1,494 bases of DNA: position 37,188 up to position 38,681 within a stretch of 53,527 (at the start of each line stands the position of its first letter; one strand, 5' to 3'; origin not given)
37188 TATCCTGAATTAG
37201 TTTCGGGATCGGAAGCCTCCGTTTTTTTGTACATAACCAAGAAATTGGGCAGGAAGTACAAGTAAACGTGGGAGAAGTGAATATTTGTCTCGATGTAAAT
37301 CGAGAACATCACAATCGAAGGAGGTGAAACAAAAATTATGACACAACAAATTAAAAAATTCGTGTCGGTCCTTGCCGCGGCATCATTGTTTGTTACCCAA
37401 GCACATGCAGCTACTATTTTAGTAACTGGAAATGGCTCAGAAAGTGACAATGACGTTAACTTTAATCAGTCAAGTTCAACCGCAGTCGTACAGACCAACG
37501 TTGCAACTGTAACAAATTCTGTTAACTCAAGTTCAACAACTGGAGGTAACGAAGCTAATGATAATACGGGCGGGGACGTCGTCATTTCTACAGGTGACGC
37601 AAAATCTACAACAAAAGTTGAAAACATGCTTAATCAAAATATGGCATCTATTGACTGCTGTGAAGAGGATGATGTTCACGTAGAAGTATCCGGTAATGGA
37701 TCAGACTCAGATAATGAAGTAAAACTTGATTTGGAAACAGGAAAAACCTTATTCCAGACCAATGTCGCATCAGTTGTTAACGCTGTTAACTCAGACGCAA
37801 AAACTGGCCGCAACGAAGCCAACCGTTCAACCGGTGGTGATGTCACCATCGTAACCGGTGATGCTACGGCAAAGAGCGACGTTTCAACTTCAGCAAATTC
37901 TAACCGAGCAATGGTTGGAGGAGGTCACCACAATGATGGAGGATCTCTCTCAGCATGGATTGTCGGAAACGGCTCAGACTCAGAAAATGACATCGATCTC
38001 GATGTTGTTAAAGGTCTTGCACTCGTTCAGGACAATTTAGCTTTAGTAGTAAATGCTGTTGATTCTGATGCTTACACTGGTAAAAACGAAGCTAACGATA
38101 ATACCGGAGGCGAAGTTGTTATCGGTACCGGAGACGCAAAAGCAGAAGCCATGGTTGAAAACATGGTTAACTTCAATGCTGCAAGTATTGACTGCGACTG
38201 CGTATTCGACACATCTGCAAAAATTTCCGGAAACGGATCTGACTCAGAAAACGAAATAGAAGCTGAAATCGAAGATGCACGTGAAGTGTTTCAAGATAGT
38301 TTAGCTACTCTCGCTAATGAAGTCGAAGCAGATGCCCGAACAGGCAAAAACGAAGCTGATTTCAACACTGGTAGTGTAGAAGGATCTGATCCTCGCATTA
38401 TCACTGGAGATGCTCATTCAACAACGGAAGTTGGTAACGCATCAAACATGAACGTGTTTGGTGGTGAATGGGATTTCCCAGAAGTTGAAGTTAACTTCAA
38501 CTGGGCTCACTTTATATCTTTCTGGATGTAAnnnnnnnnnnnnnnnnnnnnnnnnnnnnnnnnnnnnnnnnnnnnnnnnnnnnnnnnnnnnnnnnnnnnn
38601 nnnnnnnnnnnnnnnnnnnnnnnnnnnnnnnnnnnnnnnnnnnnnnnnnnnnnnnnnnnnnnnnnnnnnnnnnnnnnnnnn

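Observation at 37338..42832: Four paralogous secreted Asn/Gly/Thr repeat proteins plus a sortase: candidate beta-solenoid or functional-amyloid surface fibre system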

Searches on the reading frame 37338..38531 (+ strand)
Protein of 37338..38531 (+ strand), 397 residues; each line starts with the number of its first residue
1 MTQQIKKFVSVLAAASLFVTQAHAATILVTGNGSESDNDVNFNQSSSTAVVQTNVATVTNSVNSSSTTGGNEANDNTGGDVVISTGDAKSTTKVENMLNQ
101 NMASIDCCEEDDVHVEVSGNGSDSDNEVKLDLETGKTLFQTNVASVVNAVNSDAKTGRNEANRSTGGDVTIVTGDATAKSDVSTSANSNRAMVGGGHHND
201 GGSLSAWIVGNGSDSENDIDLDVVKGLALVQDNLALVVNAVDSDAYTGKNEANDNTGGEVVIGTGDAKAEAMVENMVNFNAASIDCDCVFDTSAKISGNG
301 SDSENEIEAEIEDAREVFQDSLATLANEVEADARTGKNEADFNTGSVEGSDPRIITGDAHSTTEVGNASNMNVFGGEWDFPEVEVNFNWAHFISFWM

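Call 3: search_protein_families(library=pfam, proteins=[window:37338-38531:+], max_evalue=1)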
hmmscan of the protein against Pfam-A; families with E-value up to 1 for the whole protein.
window:37338-38531:+ (397 aa): 0 families

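Call 4: search_protein_families(library=ncbifam, proteins=[window:37338-38531:+], max_evalue=1)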
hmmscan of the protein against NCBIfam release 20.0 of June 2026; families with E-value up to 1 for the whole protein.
window:37338-38531:+ (397 aa): 0 families

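Call 5: find_homologous_proteins(query=window:37338-38531:+, max_evalue=0.001)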
Query window:37338-38531:+ (397 aa): 827 proteins with E <= 0.001 among 8000 candidates; the best 120 are listed.
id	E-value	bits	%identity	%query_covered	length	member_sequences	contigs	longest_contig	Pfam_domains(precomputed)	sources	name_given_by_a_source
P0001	1.6e-243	825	99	100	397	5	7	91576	-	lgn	-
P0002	9.7e-197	672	82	100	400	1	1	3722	-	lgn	-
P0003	5.2e-185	633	77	100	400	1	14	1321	-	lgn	-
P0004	1.7e-154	533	64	100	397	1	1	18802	-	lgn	-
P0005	1.1e-152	527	68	100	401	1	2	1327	-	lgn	-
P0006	2.5e-149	516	68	100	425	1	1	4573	-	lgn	-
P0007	1.9e-147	509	67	100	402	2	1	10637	-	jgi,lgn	jgi:hypothetical protein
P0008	5.3e-119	416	59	99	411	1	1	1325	-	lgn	-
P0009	2.3e-118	414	47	93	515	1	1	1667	-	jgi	jgi:hypothetical protein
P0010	6.5e-117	409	58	99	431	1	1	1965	-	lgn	-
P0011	5.0e-116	406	56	99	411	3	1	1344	-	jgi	jgi:hypothetical protein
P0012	1.5e-114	401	54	99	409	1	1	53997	-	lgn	-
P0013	7.9e-114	399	54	99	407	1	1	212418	-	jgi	jgi:hypothetical protein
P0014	2.1e-113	397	45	97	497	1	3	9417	-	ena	-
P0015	4.8e-112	393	43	92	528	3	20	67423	-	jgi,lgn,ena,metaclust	metaclust:\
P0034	1.1e-100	356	51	99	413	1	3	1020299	-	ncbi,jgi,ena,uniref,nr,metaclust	ncbi:hypothetical protein A3A79_00360 [Candidatus Gottesmanbacteria bacterium RIFCSPLOWO2_01_FULL_43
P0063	6.4e-95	337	50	100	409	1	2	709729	-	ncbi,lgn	-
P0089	1.7e-91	325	48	100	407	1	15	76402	-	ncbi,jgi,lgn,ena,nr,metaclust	ncbi:MAG: hypothetical protein A2857_06835 [Candidatus Levybacteria bacterium RIFCSPHIGHO2_01_FULL_3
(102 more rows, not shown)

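Call 6: search_solved_structures(query=window:37338-38531:+, max_evalue=10)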
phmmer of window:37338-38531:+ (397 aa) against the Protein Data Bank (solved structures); distinct sequences matched with E-value up to 10: 0.

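Call 19: find_encoding_contigs(protein=P0034, flank=8000, max_places=2)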
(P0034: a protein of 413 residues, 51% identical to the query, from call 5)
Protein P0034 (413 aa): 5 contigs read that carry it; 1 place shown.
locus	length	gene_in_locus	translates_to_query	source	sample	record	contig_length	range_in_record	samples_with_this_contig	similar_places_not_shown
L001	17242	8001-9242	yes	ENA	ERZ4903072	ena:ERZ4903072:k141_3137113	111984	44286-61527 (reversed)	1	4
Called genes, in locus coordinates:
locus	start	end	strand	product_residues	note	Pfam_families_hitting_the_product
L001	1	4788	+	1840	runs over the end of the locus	PF24514:SpaA_4 (faint), PF19403:SpaA_2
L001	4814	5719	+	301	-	-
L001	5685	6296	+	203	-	PF04203:Sortase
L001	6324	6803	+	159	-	-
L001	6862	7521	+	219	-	-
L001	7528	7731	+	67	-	PF10055:DUF2292 (weak)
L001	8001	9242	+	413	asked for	-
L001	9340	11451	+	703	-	-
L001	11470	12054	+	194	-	-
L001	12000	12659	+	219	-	PF04203:Sortase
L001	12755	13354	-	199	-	-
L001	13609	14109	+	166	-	-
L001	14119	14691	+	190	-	-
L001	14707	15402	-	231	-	PF01797:Y1_Tnp (weak)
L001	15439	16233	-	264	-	-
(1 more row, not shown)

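Call 20: find_encoding_contigs(protein=P0063, flank=8000, max_places=2)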
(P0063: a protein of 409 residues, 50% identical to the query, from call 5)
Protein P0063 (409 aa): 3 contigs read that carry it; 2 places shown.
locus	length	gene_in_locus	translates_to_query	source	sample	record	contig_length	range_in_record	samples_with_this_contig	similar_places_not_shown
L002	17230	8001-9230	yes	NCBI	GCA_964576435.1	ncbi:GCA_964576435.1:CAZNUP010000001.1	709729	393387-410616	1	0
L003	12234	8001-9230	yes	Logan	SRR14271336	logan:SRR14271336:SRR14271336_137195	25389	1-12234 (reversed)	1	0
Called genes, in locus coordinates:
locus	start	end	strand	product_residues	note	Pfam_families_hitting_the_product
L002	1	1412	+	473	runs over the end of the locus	PF01336:tRNA_anti-codon, PF00152:tRNA-synt_2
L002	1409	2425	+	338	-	PF00768:Peptidase_S11, PF13354:Beta-lactamase2 (weak)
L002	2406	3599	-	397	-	PF00817:IMS, PF21999:IMS_HHH_1, PF11799:IMS_C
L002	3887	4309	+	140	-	PF02367:TsaE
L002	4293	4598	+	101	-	PF00814:TsaD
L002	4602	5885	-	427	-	PF00202:Aminotran_3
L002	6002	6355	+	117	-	-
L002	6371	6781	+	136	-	-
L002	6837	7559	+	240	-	-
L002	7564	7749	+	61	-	PF10055:DUF2292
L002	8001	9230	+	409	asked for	-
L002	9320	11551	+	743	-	-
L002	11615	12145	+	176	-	-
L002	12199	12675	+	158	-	PF04203:Sortase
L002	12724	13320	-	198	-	-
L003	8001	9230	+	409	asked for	-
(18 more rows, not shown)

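Call 21: predict_structure(alignment_id=A1)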
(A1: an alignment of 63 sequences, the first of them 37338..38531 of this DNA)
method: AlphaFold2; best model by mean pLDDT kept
length: 397 residues; sequences in the alignment: 63
mean_pLDDT: 71.5   pTM: 0.66
mean pLDDT of the five models: 71.5, 63.2, 51.9, 51.4, 47.2
residues with pLDDT >= 90: 71; 70-90: 167; 50-70: 102; < 50: 57
segments of 3 or more residues with pLDDT < 50: 1-22, 300-303, 379-397
pLDDT, mean of each block of 10 residues (from residue 1): 33 37 62 57 75 69 91 83 91 78 66 64 59 77 77 89 83 93 72 62 64 57 80 76 90 83 93 77 68 59 62 78 84 88 71 88 82 58 37 34
secondary structure, 60 per line:
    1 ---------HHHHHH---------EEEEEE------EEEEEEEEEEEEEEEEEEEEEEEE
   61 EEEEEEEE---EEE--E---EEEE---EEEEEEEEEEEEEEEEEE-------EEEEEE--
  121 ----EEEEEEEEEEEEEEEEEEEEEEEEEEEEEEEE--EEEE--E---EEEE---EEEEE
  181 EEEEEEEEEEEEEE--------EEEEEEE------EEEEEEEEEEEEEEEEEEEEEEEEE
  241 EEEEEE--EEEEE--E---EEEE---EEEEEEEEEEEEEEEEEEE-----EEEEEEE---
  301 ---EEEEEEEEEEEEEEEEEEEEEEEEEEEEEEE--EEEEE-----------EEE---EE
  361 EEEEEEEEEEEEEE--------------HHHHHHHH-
elements in order: H10-15 E25-30 E37-68 E72-74 E81-84 E88-105 E113-118 E125-156 E159-162 E169-172 E176-194 E203-209 E216-246 E249-253 E260-263 E267-285 E291-297 E304-334 E337-341 E353-355 E359-374 H389-396

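Call 23: fold_search(model_id=the predicted structure, library=pdb)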
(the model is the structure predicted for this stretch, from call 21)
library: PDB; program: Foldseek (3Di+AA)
matches with E <= 10: 109; with E <= 0.001: 0
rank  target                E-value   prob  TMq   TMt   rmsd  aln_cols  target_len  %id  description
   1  5awf_A                3.8e-02  0.04  0.08  0.09  41.1       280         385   11  Crystal structure of SufB-SufC-SufD complex from Escherichia coli (released 2015-11-11)
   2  9u4u_A                1.4e-01  0.03  0.06  0.12  38.2       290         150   11  Structure of the functional amyloid FapC from Pseudomonas sp.UK4 (released 2025-08-06)
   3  4kh3                  1.9e-01  0.01  0.05  0.05  46.9       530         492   13  Structure of a bacterial self-associating protein (released 2014-01-15)
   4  5awg_B                2.3e-01  0.02  0.07  0.08  40.1       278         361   11  Crystal structure of Hg-bound SufB-SufC-SufD complex from Escherichia coli (released 2015-11-11)
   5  5awf_E                2.7e-01  0.01  0.07  0.07  38.5       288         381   10  Crystal structure of SufB-SufC-SufD complex from Escherichia coli (released 2015-11-11)
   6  6n2b_A                3.6e-01  0.01  0.04  0.04  39.7       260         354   11  The Crystal Structure of Caldicellulosiruptor kristjanssonii Tapirin C-terminal domain (released 2018-12-19)
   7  3zpp                  4.9e-01  0.01  0.05  0.04  43.2       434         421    6  Structure of the Streptococcus pneumoniae surface protein and adhesin PfbA (released 2013-05-29)
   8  2pyg_B                5.4e-01  0.01  0.05  0.05  41.4       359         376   10  Azotobacter vinelandii Mannuronan C-5 epimerase AlgE4 A-module (released 2008-05-27)
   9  6bea                  6.3e-01  0.01  0.05  0.05  45.1       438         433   12  Crystal structure of the autotransporter UpaB from E. coli strain CFT073 (released 2019-04-10)
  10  8c50_A                6.6e-01  0.01  0.06  0.06  44.9       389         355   10  Pontibacter korlensis curli subunit CsgA (released 2023-06-28)
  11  8ja4                  7.3e-01  0.00  0.05  0.04  42.1       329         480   10  Structure of the alginate epimerase/lyase (released 2024-05-08)
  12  7usl_C                7.3e-01  0.00  0.04  0.03  46.7       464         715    9  Integrin alphaM/beta2 ectodomain in complex with adenylate cyclase toxin RTX751 and M1F5 Fab (released 2022-08-17)
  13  9h78_B                9.9e-01  0.01  0.08  0.10  39.3       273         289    8  [FeS] cluster-loaded SMS complex from M. jannaschii (released 2025-06-04)
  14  5gkd_A                9.9e-01  0.00  0.05  0.03  43.2       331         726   10  Structure of PL6 family alginate lyase AlyGC (released 2017-02-08)
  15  5uyt_A                9.9e-01  0.00  0.05  0.05  45.7       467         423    9  Crystal structure of ice binding protein from an Antarctic bacterium Flavobacteriaceae (released 2017-10-25)
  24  3p4g_B                1.6e+00  0.00  0.04  0.05  44.6       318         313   12  X-ray crystal structure of a hyperactive, Ca2+-dependent, beta-helical antifreeze protein from an Antarctic bacterium (released 2011-04-27)
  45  6sus                  3.3e+00  0.00  0.04  0.06  39.9       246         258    9  Crystal structure of RTX domain blocks IV and V of adenylate cyclase toxin from Bordetella pertussis (released 2020-09-16)
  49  3p4g_A                3.5e+00  0.00  0.04  0.05  44.4       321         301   11  X-ray crystal structure of a hyperactive, Ca2+-dependent, beta-helical antifreeze protein from an Antarctic bacterium (released 2011-04-27)
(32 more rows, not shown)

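Call 30: find_encoding_contigs(protein=P0089, flank=8000, max_places=1)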
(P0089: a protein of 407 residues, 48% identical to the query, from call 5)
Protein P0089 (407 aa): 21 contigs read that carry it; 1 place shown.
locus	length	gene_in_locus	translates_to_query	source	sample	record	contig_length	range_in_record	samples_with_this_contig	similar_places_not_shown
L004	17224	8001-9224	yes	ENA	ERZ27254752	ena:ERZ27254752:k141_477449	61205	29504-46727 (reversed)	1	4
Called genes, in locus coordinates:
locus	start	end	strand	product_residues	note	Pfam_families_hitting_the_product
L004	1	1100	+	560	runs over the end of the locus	PF13181:TPR_8 (faint), PF07719:TPR_2 (faint), PF00515:TPR_1 (faint), PF13424:TPR_12 (faint), PF13428:TPR_14 (faint), PF13174:TPR_6 (faint), PF13374:TPR_10 (faint), PF14559:TPR_19 (faint), +1 more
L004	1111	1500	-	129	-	PF01687:Flavokinase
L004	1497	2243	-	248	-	PF00535:Glycos_transf_2, PF10111:Glyco_tranf_2_2, PF13641:Glyco_tranf_2_3, PF13506:Glyco_transf_21 (weak), PF13632:Glyco_trans_2_3 (weak)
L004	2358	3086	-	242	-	-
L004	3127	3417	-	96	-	-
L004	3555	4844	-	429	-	PF03952:Enolase_N, PF07476:MAAL_C (faint), PF00113:Enolase_C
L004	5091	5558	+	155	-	-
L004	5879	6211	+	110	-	PF04020:Phage_holin_4_2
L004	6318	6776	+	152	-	PF27226:AF_1845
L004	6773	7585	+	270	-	-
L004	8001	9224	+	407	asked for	-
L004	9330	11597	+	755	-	-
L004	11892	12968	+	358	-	PF00768:Peptidase_S11, PF13354:Beta-lactamase2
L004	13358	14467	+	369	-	PF01590:GAF, PF13185:GAF_2, PF13492:GAF_3 (faint), PF00512:HisKA, PF02518:HATPase_c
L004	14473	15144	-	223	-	PF00072:Response_reg, PF00486:Trans_reg_C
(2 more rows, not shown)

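Call 31: find_related_loci(query=A1, collection=genome_contigs, flank=8000)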
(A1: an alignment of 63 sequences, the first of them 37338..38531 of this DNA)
Query A1 (397 aa) in genome_contigs; peptide patterns used: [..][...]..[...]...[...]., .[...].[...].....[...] (x = any residue, [..] = any of these).
327 stretches matched a pattern; 193 encode a relative of the query (tblastn E <= 1e-3); the best 80 are kept; 80 distinct loci.
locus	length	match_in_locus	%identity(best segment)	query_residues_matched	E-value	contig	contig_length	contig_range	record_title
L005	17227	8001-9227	52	1-397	1e-117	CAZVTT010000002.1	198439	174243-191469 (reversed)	MAG TPA_asm: uncultured Gammaproteobacteria bacterium isolate SRP292972_co1_32 genome assembly, contig: NODE_96_length_1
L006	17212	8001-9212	51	1-394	2e-114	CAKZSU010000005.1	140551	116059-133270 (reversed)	MAG: uncultured Patescibacteria group bacterium isolate N1_Bin_METABAT__44_1 genome assembly, contig: c_000000579631, wh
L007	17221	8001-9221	52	1-392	5e-113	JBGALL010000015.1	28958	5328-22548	MAG: Candidatus Woesebacteria bacterium isolate MAG_MBR_H10.109 MBRH10-109_opera_contig_5685, whole genome shotgun seque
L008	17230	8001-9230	51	1-395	8e-112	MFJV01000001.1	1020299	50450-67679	MAG: Candidatus Gottesmanbacteria bacterium RIFCSPLOWO2_01_FULL_43_11b rifcsplowo2_01_scaffold_30, whole genome shotgun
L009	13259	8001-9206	50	6-396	1e-109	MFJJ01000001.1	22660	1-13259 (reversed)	MAG: Candidatus Gottesmanbacteria bacterium RIFCSPHIGHO2_01_FULL_46_14 rifcsphigho2_01_scaffold_10795, whole genome shot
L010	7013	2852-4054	51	6-395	4e-110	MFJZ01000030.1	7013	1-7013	MAG: Candidatus Gottesmanbacteria bacterium RIFCSPLOWO2_01_FULL_49_10 rifcsplowo2_01_scaffold_30608, whole genome shotgu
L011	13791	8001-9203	52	6-397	3e-108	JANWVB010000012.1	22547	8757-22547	MAG: Patescibacteria group bacterium isolate SKYG105 NODE_12_length_22547_cov_3.534713, whole genome shotgun sequence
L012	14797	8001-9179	50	5-397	2e-107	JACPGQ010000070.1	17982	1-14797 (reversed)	MAG: Candidatus Levyibacteriota bacterium isolate NC_groundwater_392_Ag_B-0.1um_43_10 GD18-4_B1_scaffold_1617243, whole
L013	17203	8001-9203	51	6-397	1e-107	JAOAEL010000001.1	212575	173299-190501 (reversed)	MAG: Patescibacteria group bacterium isolate SKW259 NODE_1_length_212575_cov_6.239475, whole genome shotgun sequence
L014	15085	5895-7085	52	1-392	1e-105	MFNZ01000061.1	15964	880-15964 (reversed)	MAG: Candidatus Levybacteria bacterium RIFCSPHIGHO2_02_FULL_37_13 rifcsphigho2_02_scaffold_9034, whole genome shotgun se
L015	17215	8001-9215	50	1-397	5e-105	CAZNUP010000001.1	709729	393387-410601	MAG TPA_asm: uncultured Gammaproteobacteria bacterium isolate SRP292972_co3_34 genome assembly, contig: NODE_7_length_70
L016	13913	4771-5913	51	1-380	8e-103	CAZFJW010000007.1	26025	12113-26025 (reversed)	MAG TPA_asm: uncultured Gammaproteobacteria bacterium isolate SRP342105_co1_31 genome assembly, contig: NODE_2454_length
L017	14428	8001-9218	48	1-395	4e-100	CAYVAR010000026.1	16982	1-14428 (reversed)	MAG TPA_asm: uncultured Gammaproteobacteria bacterium isolate binchicken_co110_1166 genome assembly, contig: NODE_7293_l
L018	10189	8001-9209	51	6-397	8e-100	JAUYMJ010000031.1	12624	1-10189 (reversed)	MAG: bacterium isolate C24_metabat.bin.81 C24_k141_177355, whole genome shotgun sequence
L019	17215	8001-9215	48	1-396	1e-99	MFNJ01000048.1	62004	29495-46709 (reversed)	MAG: Candidatus Levybacteria bacterium RIFCSPHIGHO2_01_FULL_36_15 rifcsphigho2_01_scaffold_616, whole genome shotgun seq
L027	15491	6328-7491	48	4-377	3e-90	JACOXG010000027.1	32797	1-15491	MAG: Candidatus Daviesbacteria bacterium isolate NC_groundwater_147_Ag_S-0.1um_38_19 S4_GD2017_2_S1_scaffold_2574, whole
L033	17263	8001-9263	45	1-397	1e-88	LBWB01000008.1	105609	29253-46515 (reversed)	MAG: Candidatus Woesebacteria bacterium GW2011_GWB1_39_12 UT24_C0008, whole genome shotgun sequence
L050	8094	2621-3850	43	6-385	2e-84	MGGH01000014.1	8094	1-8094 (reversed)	MAG: Candidatus Woesebacteria bacterium RIFCSPHIGHO2_01_FULL_39_23 rifcsphigho2_01_scaffold_25666, whole genome shotgun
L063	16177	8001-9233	46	1-396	4e-82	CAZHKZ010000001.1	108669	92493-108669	MAG TPA_asm: uncultured Gammaproteobacteria bacterium isolate SRP278252_co2_13 genome assembly, contig: NODE_244_length_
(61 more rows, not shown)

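Call 74: fold_search(model_id=the predicted structure, library=viral)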
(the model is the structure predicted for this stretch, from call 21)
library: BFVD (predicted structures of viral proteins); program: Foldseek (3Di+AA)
matches with E <= 10: 291; with E <= 0.001: 1
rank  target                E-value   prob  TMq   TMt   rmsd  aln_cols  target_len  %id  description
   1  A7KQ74                4.2e-04  0.08  0.08  0.07  43.3       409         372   11  Uncharacterized protein [Gallid alphaherpesvirus 2]
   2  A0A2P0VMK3            1.3e-03  0.09  0.08  0.10  41.4       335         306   11  Uncharacterized protein [Tetraselmis virus 1]
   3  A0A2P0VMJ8            1.4e-03  0.08  0.08  0.08  44.1       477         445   12  Uncharacterized protein [Tetraselmis virus 1]
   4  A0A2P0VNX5            2.8e-03  0.11  0.11  0.08  41.4       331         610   13  Uncharacterized protein [Tetraselmis virus 1]
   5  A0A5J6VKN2            8.1e-03  0.03  0.07  0.04  41.8       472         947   10  Uncharacterized protein [Megaviridae environmental sample]
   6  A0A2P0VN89            1.4e-02  0.03  0.07  0.08  42.3       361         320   13  Uncharacterized protein [Tetraselmis virus 1]
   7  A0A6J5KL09            1.6e-02  0.02  0.06  0.04  42.5       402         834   10  Parallel beta-helix repeat [uncultured Caudovirales phage]
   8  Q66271                3.0e-02  0.01  0.06  0.04  41.7       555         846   10  Glycoprotein Vp260 [Chlorella virus]
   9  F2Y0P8                3.0e-02  0.01  0.04  0.04  45.5       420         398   15  (no name in the UniProt tables at hand)
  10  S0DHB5                3.6e-02  0.02  0.05  0.06  40.0       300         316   10  Uncharacterized protein [Cotesia sesamiae Kitale bracovirus]
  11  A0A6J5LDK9            5.2e-02  0.01  0.06  0.05  43.8       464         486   10  Uncharacterized protein [uncultured Caudovirales phage]
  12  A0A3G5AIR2            5.5e-02  0.01  0.05  0.02  39.1       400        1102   12  Collagen-like protein [Solumvirus sp.]
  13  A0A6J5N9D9            7.0e-02  0.01  0.06  0.05  46.8       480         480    9  Uncharacterized protein [uncultured Caudovirales phage]
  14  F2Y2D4                9.0e-02  0.01  0.05  0.02  47.5       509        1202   10  (no name in the UniProt tables at hand)
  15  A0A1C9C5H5            1.2e-01  0.02  0.11  0.05  49.6       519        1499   10  Uncharacterized protein [Heterosigma akashiwo virus 01]
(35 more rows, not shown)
